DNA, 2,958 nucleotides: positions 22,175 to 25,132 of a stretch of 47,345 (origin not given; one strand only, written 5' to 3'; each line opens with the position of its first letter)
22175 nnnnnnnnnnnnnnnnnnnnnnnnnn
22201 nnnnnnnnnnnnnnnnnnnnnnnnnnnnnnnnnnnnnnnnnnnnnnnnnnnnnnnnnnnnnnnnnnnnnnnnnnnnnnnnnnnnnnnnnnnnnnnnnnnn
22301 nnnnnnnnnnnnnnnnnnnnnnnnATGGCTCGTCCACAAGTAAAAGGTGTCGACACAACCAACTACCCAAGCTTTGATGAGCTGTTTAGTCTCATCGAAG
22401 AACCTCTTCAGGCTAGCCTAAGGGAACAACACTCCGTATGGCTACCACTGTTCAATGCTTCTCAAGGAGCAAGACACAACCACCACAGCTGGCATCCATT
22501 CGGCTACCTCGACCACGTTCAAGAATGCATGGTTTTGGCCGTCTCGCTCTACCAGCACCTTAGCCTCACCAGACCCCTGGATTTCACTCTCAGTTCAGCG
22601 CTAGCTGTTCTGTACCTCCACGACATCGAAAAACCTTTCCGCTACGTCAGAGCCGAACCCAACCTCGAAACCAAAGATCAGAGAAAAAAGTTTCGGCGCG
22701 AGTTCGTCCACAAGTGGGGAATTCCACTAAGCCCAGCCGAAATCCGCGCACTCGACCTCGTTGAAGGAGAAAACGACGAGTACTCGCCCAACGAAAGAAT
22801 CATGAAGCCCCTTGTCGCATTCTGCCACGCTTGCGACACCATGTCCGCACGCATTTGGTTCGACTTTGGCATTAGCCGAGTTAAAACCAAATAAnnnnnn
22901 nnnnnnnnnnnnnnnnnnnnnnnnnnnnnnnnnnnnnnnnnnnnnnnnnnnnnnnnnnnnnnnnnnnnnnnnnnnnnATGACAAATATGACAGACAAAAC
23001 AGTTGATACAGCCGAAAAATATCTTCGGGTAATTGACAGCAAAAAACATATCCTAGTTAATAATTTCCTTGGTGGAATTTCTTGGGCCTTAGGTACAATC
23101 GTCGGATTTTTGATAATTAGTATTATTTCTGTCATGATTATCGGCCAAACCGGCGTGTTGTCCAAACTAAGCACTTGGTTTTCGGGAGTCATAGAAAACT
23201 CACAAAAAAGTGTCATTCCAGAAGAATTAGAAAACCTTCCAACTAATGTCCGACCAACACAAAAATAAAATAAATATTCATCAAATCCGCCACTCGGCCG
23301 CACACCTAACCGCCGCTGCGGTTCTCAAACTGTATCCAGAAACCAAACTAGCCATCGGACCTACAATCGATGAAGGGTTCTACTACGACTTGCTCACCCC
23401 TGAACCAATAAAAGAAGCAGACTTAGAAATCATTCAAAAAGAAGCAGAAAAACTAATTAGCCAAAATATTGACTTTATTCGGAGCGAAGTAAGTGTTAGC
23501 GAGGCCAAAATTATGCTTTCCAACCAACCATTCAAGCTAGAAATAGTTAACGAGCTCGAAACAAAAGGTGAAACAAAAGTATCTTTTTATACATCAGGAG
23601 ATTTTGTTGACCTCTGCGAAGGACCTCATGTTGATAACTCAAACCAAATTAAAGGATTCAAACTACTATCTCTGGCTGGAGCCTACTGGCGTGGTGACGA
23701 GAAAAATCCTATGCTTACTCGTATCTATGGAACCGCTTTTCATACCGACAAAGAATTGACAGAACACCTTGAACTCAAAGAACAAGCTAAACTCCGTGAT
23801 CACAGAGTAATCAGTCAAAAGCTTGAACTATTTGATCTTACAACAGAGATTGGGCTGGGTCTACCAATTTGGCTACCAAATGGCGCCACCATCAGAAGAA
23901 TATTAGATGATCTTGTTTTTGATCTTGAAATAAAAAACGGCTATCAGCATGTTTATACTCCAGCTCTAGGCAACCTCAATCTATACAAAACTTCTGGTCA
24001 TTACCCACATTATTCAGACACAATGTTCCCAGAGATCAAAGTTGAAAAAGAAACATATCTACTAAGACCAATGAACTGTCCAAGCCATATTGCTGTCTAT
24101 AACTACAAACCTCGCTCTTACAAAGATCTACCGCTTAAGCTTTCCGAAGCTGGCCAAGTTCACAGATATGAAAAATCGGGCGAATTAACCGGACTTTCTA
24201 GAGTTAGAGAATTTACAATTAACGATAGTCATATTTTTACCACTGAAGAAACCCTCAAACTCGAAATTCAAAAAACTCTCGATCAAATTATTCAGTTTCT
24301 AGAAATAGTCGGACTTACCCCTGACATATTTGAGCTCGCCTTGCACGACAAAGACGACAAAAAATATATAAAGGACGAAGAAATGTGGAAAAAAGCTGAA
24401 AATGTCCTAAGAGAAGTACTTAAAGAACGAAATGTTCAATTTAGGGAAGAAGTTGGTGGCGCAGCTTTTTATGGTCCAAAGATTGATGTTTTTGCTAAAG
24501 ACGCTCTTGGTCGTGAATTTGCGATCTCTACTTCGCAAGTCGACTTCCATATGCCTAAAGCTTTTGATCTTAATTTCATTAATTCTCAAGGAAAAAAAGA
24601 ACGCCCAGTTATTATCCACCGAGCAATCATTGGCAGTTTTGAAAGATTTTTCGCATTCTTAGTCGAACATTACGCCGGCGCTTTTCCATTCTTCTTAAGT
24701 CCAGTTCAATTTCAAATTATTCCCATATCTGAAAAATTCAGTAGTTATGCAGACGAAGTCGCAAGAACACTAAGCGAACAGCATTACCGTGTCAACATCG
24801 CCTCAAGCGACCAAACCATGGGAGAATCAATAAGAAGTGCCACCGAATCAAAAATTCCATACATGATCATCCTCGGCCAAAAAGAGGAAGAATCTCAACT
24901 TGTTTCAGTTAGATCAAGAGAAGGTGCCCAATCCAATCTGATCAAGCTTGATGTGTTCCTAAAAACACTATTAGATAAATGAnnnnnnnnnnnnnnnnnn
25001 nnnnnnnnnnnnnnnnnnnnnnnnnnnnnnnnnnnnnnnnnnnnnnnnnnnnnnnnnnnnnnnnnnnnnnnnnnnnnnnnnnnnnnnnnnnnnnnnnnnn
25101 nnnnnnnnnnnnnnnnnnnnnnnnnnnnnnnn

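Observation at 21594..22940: Bicistronic GC-rich module: unknown 213-aa protein translationally coupled to an HD-domain protein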

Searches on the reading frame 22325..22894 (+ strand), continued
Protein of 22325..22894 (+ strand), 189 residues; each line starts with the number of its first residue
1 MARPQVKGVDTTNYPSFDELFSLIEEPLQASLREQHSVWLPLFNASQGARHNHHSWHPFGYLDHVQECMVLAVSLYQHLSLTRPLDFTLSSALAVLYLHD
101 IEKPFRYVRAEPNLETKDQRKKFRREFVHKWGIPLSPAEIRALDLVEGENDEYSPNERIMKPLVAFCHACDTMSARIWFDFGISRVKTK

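Call 80: search_protein_families(library=pfam, alignment_id=A2, max_evalue=0.1)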
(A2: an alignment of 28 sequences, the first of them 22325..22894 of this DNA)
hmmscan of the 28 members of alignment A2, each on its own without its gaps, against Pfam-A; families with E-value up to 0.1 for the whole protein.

A. member 1, window:22325-22894:+ (189 aa): 0 families

B. families by the number of members that match (of 28 scanned): 8 families
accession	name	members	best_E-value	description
PF01966.28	HD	8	0.00013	HD domain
PF07514.17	TraI_2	3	9.2e-05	Putative helicase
PF17536.7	Mx_ML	1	0.032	Matrix and Matrix long proteins N-terminal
PF17131.11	LolA_like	1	0.035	Outer membrane lipoprotein-sorting protein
PF08820.15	DUF1803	1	0.042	Domain of unknown function (DUF1803)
PF24458.1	DUF7573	1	0.045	Domain of unknown function (DUF7573)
PF11090.14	Phage_T7_Gp13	1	0.06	Bacteriophage T7, probable scaffold protein Gp13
PF11698.14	V-ATPase_H_C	1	0.068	V-ATPase subunit H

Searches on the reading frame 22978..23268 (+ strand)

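Call 8: search_protein_families(library=pfam, proteins=[window:22978-23268:+], max_evalue=0.01)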
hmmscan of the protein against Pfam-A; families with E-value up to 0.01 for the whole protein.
window:22978-23268:+ (96 aa): 1 family
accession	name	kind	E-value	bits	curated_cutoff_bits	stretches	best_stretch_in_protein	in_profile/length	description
PF18910.5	DUF5665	-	0.00042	20.8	27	1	21-60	1-40/56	Domain of unknown function (DUF5665)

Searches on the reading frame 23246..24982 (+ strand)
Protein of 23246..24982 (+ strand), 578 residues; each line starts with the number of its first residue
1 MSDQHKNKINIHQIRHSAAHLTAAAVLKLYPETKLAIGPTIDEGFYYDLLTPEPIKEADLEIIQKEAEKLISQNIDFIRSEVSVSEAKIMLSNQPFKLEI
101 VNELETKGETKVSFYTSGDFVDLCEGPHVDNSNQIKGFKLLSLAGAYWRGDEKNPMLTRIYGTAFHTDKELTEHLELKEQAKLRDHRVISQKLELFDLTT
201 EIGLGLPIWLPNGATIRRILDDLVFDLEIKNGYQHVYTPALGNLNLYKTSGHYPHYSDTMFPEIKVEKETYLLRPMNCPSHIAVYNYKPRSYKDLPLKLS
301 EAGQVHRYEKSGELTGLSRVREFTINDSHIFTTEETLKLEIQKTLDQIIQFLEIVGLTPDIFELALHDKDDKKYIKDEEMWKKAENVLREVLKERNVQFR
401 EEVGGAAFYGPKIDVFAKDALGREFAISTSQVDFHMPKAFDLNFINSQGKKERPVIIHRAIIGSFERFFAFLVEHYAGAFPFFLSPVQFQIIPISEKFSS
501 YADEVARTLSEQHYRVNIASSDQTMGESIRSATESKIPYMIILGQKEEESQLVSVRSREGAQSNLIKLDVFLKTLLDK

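Call 86: find_homologous_proteins(query=window:23246-24982:+, max_evalue=1e-100)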
Query window:23246-24982:+ (578 aa): 7991 proteins with E <= 1e-100 among 8000 candidates; the best 120 are listed.
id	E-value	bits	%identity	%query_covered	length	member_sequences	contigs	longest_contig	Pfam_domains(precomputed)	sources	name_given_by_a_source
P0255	0.0e+0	1297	100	100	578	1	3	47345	PF03129.26,PF00587.31,PF07973.20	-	-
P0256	0.0e+0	1209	90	100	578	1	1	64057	PF03129.26,PF00587.31,PF07973.20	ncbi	-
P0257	0.0e+0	1201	90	100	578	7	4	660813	PF03129.26,PF00587.31,PF07973.20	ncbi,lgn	-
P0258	0.0e+0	1098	82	99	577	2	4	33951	PF03129.26,PF00587.31,PF07973.20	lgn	-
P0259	0.0e+0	1090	81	99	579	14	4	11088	PF03129.26,PF00587.31,PF07973.20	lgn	-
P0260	0.0e+0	1080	81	98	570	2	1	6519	PF03129.26,PF00587.31,PF07973.20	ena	-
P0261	0.0e+0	1037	77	99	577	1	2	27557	PF03129.26,PF00587.31,PF07973.20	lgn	-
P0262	8.9e-193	660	54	96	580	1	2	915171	PF03129.26,PF00587.31,PF07973.20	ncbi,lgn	-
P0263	3.2e-189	648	52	98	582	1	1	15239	PF03129.26,PF00587.31,PF07973.20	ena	-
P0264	4.1e-189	648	51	98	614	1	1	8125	PF03129.26,PF00587.31,PF07973.20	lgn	-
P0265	1.1e-188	646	51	98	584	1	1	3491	PF03129.26,PF00587.31,PF07973.20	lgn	-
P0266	1.3e-188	646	51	98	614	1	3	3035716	PF03129.26,PF00587.31,PF07973.20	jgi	jgi:threonyl-tRNA synthetase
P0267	1.3e-188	646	51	98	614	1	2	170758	PF03129.26,PF00587.31,PF07973.20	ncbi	-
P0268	1.7e-188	646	50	99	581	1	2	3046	PF03129.26,PF00587.31,PF07973.20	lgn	-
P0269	2.0e-188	645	51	98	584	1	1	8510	PF03129.26,PF00587.31,PF07973.20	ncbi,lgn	-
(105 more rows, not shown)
